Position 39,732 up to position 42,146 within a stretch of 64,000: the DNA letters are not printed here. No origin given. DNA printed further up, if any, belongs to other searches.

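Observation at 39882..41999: cysE and cysS form one uninterrupted 705-codon reading frame, with an internal SD-like site and in-frame ATG at the CysS boundary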

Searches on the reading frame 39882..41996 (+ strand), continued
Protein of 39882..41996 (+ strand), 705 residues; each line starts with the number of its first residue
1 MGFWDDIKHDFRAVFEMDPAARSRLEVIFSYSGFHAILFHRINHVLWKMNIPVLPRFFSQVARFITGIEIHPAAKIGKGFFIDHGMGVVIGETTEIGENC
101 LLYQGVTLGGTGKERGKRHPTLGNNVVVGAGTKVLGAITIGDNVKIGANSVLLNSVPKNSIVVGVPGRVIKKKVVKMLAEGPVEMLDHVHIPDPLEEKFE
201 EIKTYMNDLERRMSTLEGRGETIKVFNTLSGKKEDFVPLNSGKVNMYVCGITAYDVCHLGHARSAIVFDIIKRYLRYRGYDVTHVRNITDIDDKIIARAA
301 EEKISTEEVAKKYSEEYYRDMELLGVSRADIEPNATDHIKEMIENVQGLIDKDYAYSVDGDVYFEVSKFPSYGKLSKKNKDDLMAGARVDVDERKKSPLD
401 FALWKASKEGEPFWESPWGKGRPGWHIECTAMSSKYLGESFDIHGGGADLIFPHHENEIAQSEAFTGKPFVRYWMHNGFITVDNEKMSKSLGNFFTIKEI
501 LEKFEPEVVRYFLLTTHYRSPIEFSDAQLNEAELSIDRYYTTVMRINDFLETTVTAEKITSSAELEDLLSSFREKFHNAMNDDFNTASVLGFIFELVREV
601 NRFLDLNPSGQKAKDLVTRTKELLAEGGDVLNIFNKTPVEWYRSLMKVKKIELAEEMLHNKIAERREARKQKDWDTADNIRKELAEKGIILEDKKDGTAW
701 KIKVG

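Call 5: find_homologous_proteins(query=window:39882-41996:+, max_evalue=1e-10)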
Query window:39882-41996:+ (705 aa): 8000 proteins with E <= 1e-10 among 8000 candidates; the best 120 are listed.
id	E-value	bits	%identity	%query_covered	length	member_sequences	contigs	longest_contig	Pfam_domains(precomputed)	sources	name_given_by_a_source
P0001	0.0e+0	1617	100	100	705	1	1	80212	PF09334.18,PF01406.26,PF23493.2,PF00132.31,PF01921.25,PF00133.29,PF09190.18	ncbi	-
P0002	0.0e+0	1430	87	100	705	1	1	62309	PF09334.18,PF01406.26,PF23493.2,PF00132.31,PF01921.25,PF00133.29,PF09190.18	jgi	jgi:cysteinyl-tRNA synthetase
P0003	0.0e+0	1411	85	100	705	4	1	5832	PF09334.18,PF01406.26,PF23493.2,PF00132.31,PF01921.25,PF00133.29,PF09190.18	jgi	jgi:cysteinyl-tRNA synthetase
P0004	0.0e+0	1410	86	100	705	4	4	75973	PF09334.18,PF01406.26,PF23493.2,PF00132.31,PF01921.25,PF00133.29,PF09190.18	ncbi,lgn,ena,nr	ncbi:MAG TPA: cysteine--tRNA ligase [Nitrospirae bacterium]|nr:cysteine--tRNA ligase [bacterium BMS3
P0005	0.0e+0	1398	85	100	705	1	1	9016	PF09334.18,PF01406.26,PF23493.2,PF00132.31,PF01921.25,PF00133.29,PF09190.18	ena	-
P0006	0.0e+0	1387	83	100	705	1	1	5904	PF09334.18,PF01406.26,PF23493.2,PF00132.31,PF01921.25,PF00133.29,PF09190.18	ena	-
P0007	0.0e+0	1386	83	100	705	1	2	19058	PF09334.18,PF01406.26,PF23493.2,PF00132.31,PF01921.25,PF00133.29,PF09190.18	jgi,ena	-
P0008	0.0e+0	1378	84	100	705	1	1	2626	PF09334.18,PF01406.26,PF23493.2,PF00132.31,PF01921.25,PF00133.29,PF09190.18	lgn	-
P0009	0.0e+0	1372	82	100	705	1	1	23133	PF09334.18,PF01406.26,PF23493.2,PF00132.31,PF01921.25,PF00133.29,PF09190.18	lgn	-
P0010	0.0e+0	1371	82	100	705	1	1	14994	PF09334.18,PF01406.26,PF23493.2,PF00132.31,PF01921.25,PF00133.29,PF09190.18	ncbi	-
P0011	0.0e+0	1371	82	100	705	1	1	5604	PF09334.18,PF01406.26,PF23493.2,PF00132.31,PF01921.25,PF00133.29,PF09190.18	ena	-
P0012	0.0e+0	1367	83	100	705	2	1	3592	PF09334.18,PF01406.26,PF23493.2,PF00132.31,PF01921.25,PF00133.29,PF09190.18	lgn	-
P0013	0.0e+0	1366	82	100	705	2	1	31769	PF09334.18,PF01406.26,PF23493.2,PF00132.31,PF01921.25,PF00133.29,PF09190.18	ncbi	-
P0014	0.0e+0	1366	83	100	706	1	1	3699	PF09334.18,PF01406.26,PF23493.2,PF00132.31,PF01921.25,PF00133.29,PF09190.18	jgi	jgi:cysteinyl-tRNA synthetase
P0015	0.0e+0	1364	82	100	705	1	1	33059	PF09334.18,PF01406.26,PF23493.2,PF00132.31,PF01921.25,PF00133.29,PF09190.18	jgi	jgi:cysteinyl-tRNA synthetase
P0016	0.0e+0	1363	82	100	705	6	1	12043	PF09334.18,PF01406.26,PF23493.2,PF00132.31,PF01921.25,PF00133.29,PF09190.18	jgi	jgi:cysteinyl-tRNA synthetase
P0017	0.0e+0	1362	82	100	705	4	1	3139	PF09334.18,PF01406.26,PF23493.2,PF00132.31,PF01921.25,PF25087.2,PF00133.29,PF09190.18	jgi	jgi:cysteinyl-tRNA synthetase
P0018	0.0e+0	1357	82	100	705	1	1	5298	PF09334.18,PF01406.26,PF23493.2,PF00132.31,PF01921.25,PF00133.29,PF09190.18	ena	-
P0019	0.0e+0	1355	82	100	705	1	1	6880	PF09334.18,PF01406.26,PF23493.2,PF00132.31,PF01921.25,PF00133.29,PF09190.18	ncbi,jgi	jgi:cysteinyl-tRNA synthetase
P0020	0.0e+0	1355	82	100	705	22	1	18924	PF09334.18,PF01406.26,PF23493.2,PF00132.31,PF01921.25,PF00133.29,PF09190.18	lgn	-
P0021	0.0e+0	1354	83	100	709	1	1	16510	PF09334.18,PF01406.26,PF23493.2,PF00132.31,PF01921.25,PF00133.29,PF09190.18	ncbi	-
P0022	0.0e+0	1354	82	100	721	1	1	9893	PF09334.18,PF01406.26,PF23493.2,PF06426.20,PF00132.31,PF01921.25,PF00133.29,PF09190.18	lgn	-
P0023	0.0e+0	1352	82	100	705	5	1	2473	PF09334.18,PF01406.26,PF23493.2,PF00132.31,PF01921.25,PF00133.29,PF09190.18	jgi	-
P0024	0.0e+0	1351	82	100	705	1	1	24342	PF09334.18,PF01406.26,PF23493.2,PF00132.31,PF01921.25,PF00133.29,PF09190.18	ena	-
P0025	0.0e+0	1350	82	100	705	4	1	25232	PF09334.18,PF01406.26,PF23493.2,PF00132.31,PF01921.25,PF00133.29,PF09190.18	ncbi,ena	-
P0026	0.0e+0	1348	82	100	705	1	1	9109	PF09334.18,PF01406.26,PF00132.31,PF01921.25,PF00133.29,PF09190.18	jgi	jgi:cysteinyl-tRNA synthetase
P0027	0.0e+0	1347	81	100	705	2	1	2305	PF09334.18,PF01406.26,PF23493.2,PF00132.31,PF01921.25,PF00133.29,PF09190.18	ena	-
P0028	0.0e+0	1346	81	100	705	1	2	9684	PF09334.18,PF01406.26,PF23493.2,PF00132.31,PF01921.25,PF00133.29,PF09190.18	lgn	-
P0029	0.0e+0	1344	81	100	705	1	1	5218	PF09334.18,PF01406.26,PF23493.2,PF00132.31,PF01921.25,PF00133.29,PF09190.18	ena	-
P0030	0.0e+0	1342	81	100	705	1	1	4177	PF09334.18,PF01406.26,PF23493.2,PF00132.31,PF01921.25,PF00133.29,PF09190.18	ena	-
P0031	0.0e+0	1342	81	100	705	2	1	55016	PF09334.18,PF01406.26,PF00132.31,PF01921.25,PF00133.29,PF09190.18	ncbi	-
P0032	0.0e+0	1341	81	100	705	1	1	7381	PF09334.18,PF01406.26,PF00132.31,PF01921.25,PF00133.29,PF09190.18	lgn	-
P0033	0.0e+0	1341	81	100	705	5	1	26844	PF09334.18,PF01406.26,PF00132.31,PF01921.25,PF00133.29,PF09190.18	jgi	jgi:cysteinyl-tRNA synthetase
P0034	0.0e+0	1340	82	100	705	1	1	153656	PF09334.18,PF01406.26,PF23493.2,PF00132.31,PF01921.25,PF00133.29,PF09190.18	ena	-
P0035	0.0e+0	1340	81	100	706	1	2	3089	PF09334.18,PF01406.26,PF23493.2,PF00132.31,PF01921.25,PF00133.29,PF09190.18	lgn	-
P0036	0.0e+0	1338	81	100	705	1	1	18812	PF09334.18,PF01406.26,PF23493.2,PF00132.31,PF01921.25,PF00133.29,PF09190.18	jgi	-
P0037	0.0e+0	1338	82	100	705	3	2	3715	PF09334.18,PF01406.26,PF23493.2,PF00132.31,PF01921.25,PF00133.29,PF09190.18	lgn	-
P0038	0.0e+0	1337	80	100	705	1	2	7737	PF09334.18,PF01406.26,PF23493.2,PF00132.31,PF01921.25,PF00133.29,PF09190.18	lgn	-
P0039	0.0e+0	1337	80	100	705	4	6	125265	PF09334.18,PF01406.26,PF23493.2,PF00132.31,PF01921.25,PF00133.29,PF09190.18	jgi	jgi:cysteinyl-tRNA synthetase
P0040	0.0e+0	1336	81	100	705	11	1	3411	PF09334.18,PF01406.26,PF23493.2,PF00132.31,PF01921.25,PF00133.29,PF09190.18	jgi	jgi:cysteinyl-tRNA synthetase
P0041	0.0e+0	1335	80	100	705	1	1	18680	PF09334.18,PF01406.26,PF23493.2,PF00132.31,PF01921.25,PF00133.29,PF09190.18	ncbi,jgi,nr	ncbi:MAG: cysteine--tRNA ligase [Nitrospiraceae bacterium]|nr:MAG: cysteine--tRNA ligase [Nitrospira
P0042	0.0e+0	1335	81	100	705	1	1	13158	PF09334.18,PF01406.26,PF23493.2,PF00132.31,PF01921.25,PF00133.29,PF09190.18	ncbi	-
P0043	0.0e+0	1335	82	100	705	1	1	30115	PF09334.18,PF01406.26,PF23493.2,PF00132.31,PF01921.25,PF00133.29,PF09190.18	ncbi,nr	ncbi:MAG: cysteine--tRNA ligase [Nitrospirae bacterium]|nr:cysteine--tRNA ligase [Nitrospirota bacte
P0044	0.0e+0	1335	81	100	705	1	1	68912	PF09334.18,PF01406.26,PF23493.2,PF00132.31,PF01921.25,PF00133.29,PF09190.18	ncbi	-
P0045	0.0e+0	1334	80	100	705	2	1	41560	PF09334.18,PF01406.26,PF23493.2,PF00132.31,PF01921.25,PF00133.29,PF09190.18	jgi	jgi:cysteinyl-tRNA synthetase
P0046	0.0e+0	1333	83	98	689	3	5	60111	PF09334.18,PF01406.26,PF23493.2,PF00132.31,PF01921.25,PF00133.29,PF09190.18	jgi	jgi:cysteinyl-tRNA synthetase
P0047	0.0e+0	1333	81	100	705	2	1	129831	PF09334.18,PF01406.26,PF23493.2,PF00132.31,PF01921.25,PF00133.29,PF09190.18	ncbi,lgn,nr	ncbi:MAG: cysteine--tRNA ligase [Nitrospirae bacterium]|nr:cysteine--tRNA ligase [Nitrospirota bacte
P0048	0.0e+0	1332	81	100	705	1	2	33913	PF09334.18,PF01406.26,PF23493.2,PF00132.31,PF01921.25,PF25087.2,PF00133.29,PF09190.18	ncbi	-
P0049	0.0e+0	1332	81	100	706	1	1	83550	PF09334.18,PF01406.26,PF23493.2,PF00132.31,PF01921.25,PF25087.2,PF00133.29,PF09190.18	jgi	jgi:cysteinyl-tRNA synthetase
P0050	0.0e+0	1332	80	100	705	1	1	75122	PF09334.18,PF01406.26,PF23493.2,PF00132.31,PF01921.25,PF00133.29,PF09190.18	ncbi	-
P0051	0.0e+0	1331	80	100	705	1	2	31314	PF09334.18,PF01406.26,PF23493.2,PF00132.31,PF01921.25,PF00133.29,PF09190.18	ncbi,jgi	jgi:cysteinyl-tRNA synthetase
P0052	0.0e+0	1330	83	98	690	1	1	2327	PF09334.18,PF01406.26,PF23493.2,PF00132.31,PF01921.25,PF00133.29,PF09190.18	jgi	jgi:cysteinyl-tRNA synthetase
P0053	0.0e+0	1329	81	100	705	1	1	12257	PF09334.18,PF01406.26,PF23493.2,PF00132.31,PF01921.25,PF00133.29,PF09190.18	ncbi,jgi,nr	ncbi:MAG: cysteine--tRNA ligase [Nitrospiraceae bacterium]|nr:MAG: cysteine--tRNA ligase [Nitrospira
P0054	0.0e+0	1329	80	100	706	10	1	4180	PF09334.18,PF01406.26,PF23493.2,PF00132.31,PF01921.25,PF00133.29,PF09190.18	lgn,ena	-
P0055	0.0e+0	1328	81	100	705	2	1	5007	PF09334.18,PF01406.26,PF23493.2,PF00132.31,PF01921.25,PF00133.29,PF09190.18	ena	-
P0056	0.0e+0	1328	80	100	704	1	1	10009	PF09334.18,PF01406.26,PF23493.2,PF00132.31,PF01921.25,PF00133.29,PF09190.18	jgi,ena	-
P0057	0.0e+0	1328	80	100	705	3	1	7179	PF09334.18,PF01406.26,PF23493.2,PF06426.20,PF00132.31,PF01921.25,PF00133.29,PF09190.18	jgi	-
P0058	0.0e+0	1327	80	100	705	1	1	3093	PF09334.18,PF01406.26,PF23493.2,PF00132.31,PF01921.25,PF25087.2,PF00133.29,PF09190.18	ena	-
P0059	0.0e+0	1326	80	100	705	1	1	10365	PF09334.18,PF01406.26,PF23493.2,PF00132.31,PF01921.25,PF00133.29,PF09190.18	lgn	-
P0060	0.0e+0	1326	81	100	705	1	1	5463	PF09334.18,PF01406.26,PF23493.2,PF00132.31,PF01921.25,PF00133.29,PF09190.18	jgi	-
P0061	0.0e+0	1325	83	98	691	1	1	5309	PF09334.18,PF01406.26,PF23493.2,PF00132.31,PF01921.25,PF00133.29,PF09190.18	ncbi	-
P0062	0.0e+0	1325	82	98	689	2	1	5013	PF09334.18,PF01406.26,PF23493.2,PF00132.31,PF01921.25,PF00133.29,PF09190.18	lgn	-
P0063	0.0e+0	1325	80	100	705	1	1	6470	PF09334.18,PF01406.26,PF00132.31,PF01921.25,PF00133.29,PF09190.18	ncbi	-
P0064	0.0e+0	1324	80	100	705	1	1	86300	PF09334.18,PF01406.26,PF00132.31,PF01921.25,PF00133.29,PF09190.18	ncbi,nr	ncbi:MAG: cysteine--tRNA ligase [Nitrospirae bacterium]|nr:cysteine--tRNA ligase [Nitrospirota bacte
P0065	0.0e+0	1323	80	100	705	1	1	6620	PF09334.18,PF01406.26,PF23493.2,PF06426.20,PF00132.31,PF01921.25,PF00133.29,PF09190.18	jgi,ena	-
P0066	0.0e+0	1323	83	98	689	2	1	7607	PF09334.18,PF01406.26,PF23493.2,PF00132.31,PF01921.25,PF00133.29,PF09190.18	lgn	-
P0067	0.0e+0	1322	81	100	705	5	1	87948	PF09334.18,PF01406.26,PF23493.2,PF00132.31,PF01921.25,PF25087.2,PF00133.29,PF09190.18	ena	-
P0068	0.0e+0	1322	80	100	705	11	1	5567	PF09334.18,PF01406.26,PF23493.2,PF06426.20,PF00132.31,PF01921.25,PF00133.29,PF09190.18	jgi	jgi:cysteinyl-tRNA synthetase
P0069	0.0e+0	1321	81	98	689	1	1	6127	PF09334.18,PF01406.26,PF23493.2,PF00132.31,PF01921.25,PF00133.29,PF09190.18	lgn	-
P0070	0.0e+0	1320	79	100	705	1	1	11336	PF09334.18,PF01406.26,PF23493.2,PF00132.31,PF01921.25,PF00133.29,PF09190.18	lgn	-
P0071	0.0e+0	1316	82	98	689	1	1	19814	PF09334.18,PF01406.26,PF23493.2,PF00132.31,PF01921.25,PF00133.29,PF09190.18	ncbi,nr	ncbi:MAG: cysteine--tRNA ligase [Nitrospirae bacterium]|nr:cysteine--tRNA ligase [Nitrospirota bacte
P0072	0.0e+0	1315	80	100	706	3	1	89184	PF09334.18,PF01406.26,PF23493.2,PF00132.31,PF01921.25,PF00133.29,PF09190.18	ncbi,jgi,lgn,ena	-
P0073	0.0e+0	1315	80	99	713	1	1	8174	PF09334.18,PF01406.26,PF23493.2,PF00132.31,PF01921.25,PF00133.29,PF09190.18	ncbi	-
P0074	0.0e+0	1311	79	100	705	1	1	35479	PF09334.18,PF01406.26,PF23493.2,PF00132.31,PF01921.25,PF00133.29,PF09190.18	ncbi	-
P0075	0.0e+0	1311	82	98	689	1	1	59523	PF09334.18,PF01406.26,PF23493.2,PF00132.31,PF01921.25,PF25087.2,PF00133.29,PF09190.18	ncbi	-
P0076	0.0e+0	1310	82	98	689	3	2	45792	PF09334.18,PF01406.26,PF23493.2,PF00132.31,PF01921.25,PF00133.29,PF09190.18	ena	-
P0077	0.0e+0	1307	80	100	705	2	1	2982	PF09334.18,PF01406.26,PF23493.2,PF00132.31,PF01921.25,PF00133.29,PF09190.18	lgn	-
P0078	0.0e+0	1307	79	100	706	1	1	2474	PF09334.18,PF01406.26,PF00132.31,PF01921.25,PF00133.29,PF09190.18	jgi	jgi:cysteinyl-tRNA synthetase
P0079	0.0e+0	1305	81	98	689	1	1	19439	PF09334.18,PF01406.26,PF23493.2,PF00132.31,PF01921.25,PF00133.29,PF09190.18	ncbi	-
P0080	0.0e+0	1304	80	100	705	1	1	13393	PF09334.18,PF01406.26,PF23493.2,PF00132.31,PF01921.25,PF00133.29,PF09190.18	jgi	-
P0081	0.0e+0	1300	81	98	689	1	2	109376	PF09334.18,PF01406.26,PF23493.2,PF00132.31,PF01921.25,PF00133.29,PF09190.18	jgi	jgi:cysteinyl-tRNA synthetase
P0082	0.0e+0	1298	80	98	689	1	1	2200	PF09334.18,PF01406.26,PF23493.2,PF00132.31,PF01921.25,PF00133.29,PF09190.18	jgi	jgi:cysteinyl-tRNA synthetase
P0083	0.0e+0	1297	78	100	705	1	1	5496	PF09334.18,PF01406.26,PF00132.31,PF01921.25,PF00133.29,PF09190.18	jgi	jgi:cysteinyl-tRNA synthetase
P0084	0.0e+0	1294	78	100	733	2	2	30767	PF09334.18,PF01406.26,PF23493.2,PF00132.31,PF01921.25,PF00133.29,PF09190.18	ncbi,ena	-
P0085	0.0e+0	1291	78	100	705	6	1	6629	PF09334.18,PF01406.26,PF23493.2,PF00132.31,PF01921.25,PF00133.29,PF09190.18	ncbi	-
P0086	0.0e+0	1287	77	100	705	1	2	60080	PF09334.18,PF01406.26,PF23493.2,PF00132.31,PF01921.25,PF00133.29,PF09190.18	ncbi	-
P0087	0.0e+0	1278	77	100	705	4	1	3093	PF09334.18,PF01406.26,PF23493.2,PF00132.31,PF01921.25,PF00133.29,PF09190.18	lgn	-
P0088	0.0e+0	1276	77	100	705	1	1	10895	PF09334.18,PF01406.26,PF23493.2,PF00132.31,PF01921.25,PF00133.29,PF09190.18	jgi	jgi:cysteinyl-tRNA synthetase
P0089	0.0e+0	1274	80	100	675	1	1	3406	PF09334.18,PF01406.26,PF23493.2,PF00132.31,PF01921.25,PF00133.29,PF09190.18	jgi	jgi:cysteinyl-tRNA synthetase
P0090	0.0e+0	1273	77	100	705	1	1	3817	PF09334.18,PF01406.26,PF23493.2,PF00132.31,PF01921.25,PF00133.29,PF09190.18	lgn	-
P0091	0.0e+0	1272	77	100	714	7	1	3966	PF09334.18,PF01406.26,PF23493.2,PF00132.31,PF01921.25,PF00133.29,PF09190.18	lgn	-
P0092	0.0e+0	1269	76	100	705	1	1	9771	PF09334.18,PF01406.26,PF23493.2,PF00132.31,PF01921.25,PF00133.29,PF09190.18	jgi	-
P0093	0.0e+0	1267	75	100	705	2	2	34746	PF09334.18,PF01406.26,PF23493.2,PF00132.31,PF01921.25,PF00133.29,PF09190.18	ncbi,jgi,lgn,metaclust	jgi:cysteinyl-tRNA synthetase|metaclust:\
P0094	0.0e+0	1262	74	100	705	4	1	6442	PF09334.18,PF01406.26,PF00132.31,PF01921.25,PF00133.29,PF09190.18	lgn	-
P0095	0.0e+0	1262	77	100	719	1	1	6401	PF09334.18,PF01406.26,PF23493.2,PF14602.13,PF00132.31,PF01921.25,PF00133.29,PF09190.18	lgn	-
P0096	0.0e+0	1258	75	100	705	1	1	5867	PF09334.18,PF01406.26,PF23493.2,PF00132.31,PF01921.25,PF00133.29,PF09190.18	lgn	-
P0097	0.0e+0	1256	80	95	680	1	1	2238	PF09334.18,PF01406.26,PF00132.31,PF01921.25,PF00133.29,PF09190.18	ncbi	-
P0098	0.0e+0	1256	75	100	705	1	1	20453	PF09334.18,PF01406.26,PF23493.2,PF00132.31,PF01921.25,PF00133.29,PF09190.18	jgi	jgi:cysteinyl-tRNA synthetase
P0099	0.0e+0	1255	75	100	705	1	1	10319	PF09334.18,PF01406.26,PF23493.2,PF00132.31,PF01921.25,PF00133.29,PF09190.18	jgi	jgi:cysteinyl-tRNA synthetase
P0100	0.0e+0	1252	75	100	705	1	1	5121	PF09334.18,PF01406.26,PF00132.31,PF01921.25,PF00133.29,PF09190.18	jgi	-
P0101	0.0e+0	1234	74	100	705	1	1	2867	PF09334.18,PF01406.26,PF00132.31,PF01921.25,PF00133.29,PF09190.18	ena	-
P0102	0.0e+0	1232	75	100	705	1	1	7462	PF09334.18,PF01406.26,PF00132.31,PF01921.25,PF00133.29,PF09190.18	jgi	-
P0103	0.0e+0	1231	75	100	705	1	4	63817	PF09334.18,PF01406.26,PF23493.2,PF00132.31,PF01921.25,PF00133.29,PF09190.18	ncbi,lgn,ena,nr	ncbi:MAG: cysteine--tRNA ligase [Nitrospira sp.]|nr:cysteine--tRNA ligase [bacterium] MBL7049166.1 c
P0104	0.0e+0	1229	76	99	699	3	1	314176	PF09334.18,PF01406.26,PF23493.2,PF00132.31,PF01921.25,PF00133.29,PF09190.18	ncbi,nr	ncbi:MAG: cysteine--tRNA ligase [Nitrospirae bacterium]|nr:cysteine--tRNA ligase [Nitrospirota bacte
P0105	0.0e+0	1227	85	88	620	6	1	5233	PF09334.18,PF01406.26,PF23493.2,PF00132.31,PF01921.25,PF00133.29,PF09190.18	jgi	jgi:cysteinyl-tRNA synthetase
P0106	0.0e+0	1226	74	100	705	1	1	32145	PF09334.18,PF01406.26,PF00132.31,PF01921.25,PF00133.29,PF09190.18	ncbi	-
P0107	0.0e+0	1222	73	100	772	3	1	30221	PF09334.18,PF01406.26,PF23493.2,PF00132.31,PF01921.25,PF00133.29,PF09190.18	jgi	-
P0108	0.0e+0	1221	74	100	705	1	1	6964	PF09334.18,PF01406.26,PF23493.2,PF00132.31,PF01921.25,PF00133.29,PF09190.18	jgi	jgi:cysteinyl-tRNA synthetase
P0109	0.0e+0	1220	73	100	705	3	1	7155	PF09334.18,PF01406.26,PF23493.2,PF00132.31,PF01921.25,PF00133.29,PF09190.18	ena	-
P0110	0.0e+0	1220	74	100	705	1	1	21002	PF09334.18,PF01406.26,PF23493.2,PF00132.31,PF01921.25,PF00133.29,PF09190.18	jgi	jgi:cysteinyl-tRNA synthetase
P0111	0.0e+0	1219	74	100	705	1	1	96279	PF09334.18,PF01406.26,PF23493.2,PF00132.31,PF01921.25,PF00133.29,PF09190.18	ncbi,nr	ncbi:MAG: cysteine--tRNA ligase [Nitrospirae bacterium]|nr:cysteine--tRNA ligase [Nitrospirota bacte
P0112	0.0e+0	1216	73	100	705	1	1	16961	PF09334.18,PF01406.26,PF23493.2,PF00132.31,PF01921.25,PF00133.29,PF09190.18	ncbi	-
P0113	0.0e+0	1212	73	100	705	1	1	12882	PF09334.18,PF01406.26,PF23493.2,PF00132.31,PF01921.25,PF00133.29,PF09190.18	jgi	-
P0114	0.0e+0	1211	73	100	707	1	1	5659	PF09334.18,PF01406.26,PF23493.2,PF00132.31,PF01921.25,PF00133.29,PF09190.18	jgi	jgi:cysteinyl-tRNA synthetase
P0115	0.0e+0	1209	73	100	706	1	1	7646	PF09334.18,PF01406.26,PF23493.2,PF00132.31,PF01921.25,PF00133.29,PF09190.18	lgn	-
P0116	0.0e+0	1207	74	100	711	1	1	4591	PF09334.18,PF01406.26,PF23493.2,PF00132.31,PF01921.25,PF25087.2,PF00133.29,PF09190.18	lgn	-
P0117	0.0e+0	1207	73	100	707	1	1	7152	PF09334.18,PF01406.26,PF23493.2,PF00132.31,PF01921.25,PF00133.29,PF09190.18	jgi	jgi:cysteinyl-tRNA synthetase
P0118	0.0e+0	1202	72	100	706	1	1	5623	PF09334.18,PF01406.26,PF23493.2,PF00132.31,PF01921.25,PF00133.29,PF09190.18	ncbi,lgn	-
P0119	0.0e+0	1201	71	100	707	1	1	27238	PF09334.18,PF01406.26,PF23493.2,PF00132.31,PF01921.25,PF00133.29,PF09190.18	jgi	-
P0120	0.0e+0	1199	71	100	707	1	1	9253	PF09334.18,PF01406.26,PF23493.2,PF00132.31,PF01921.25,PF00133.29,PF09190.18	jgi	-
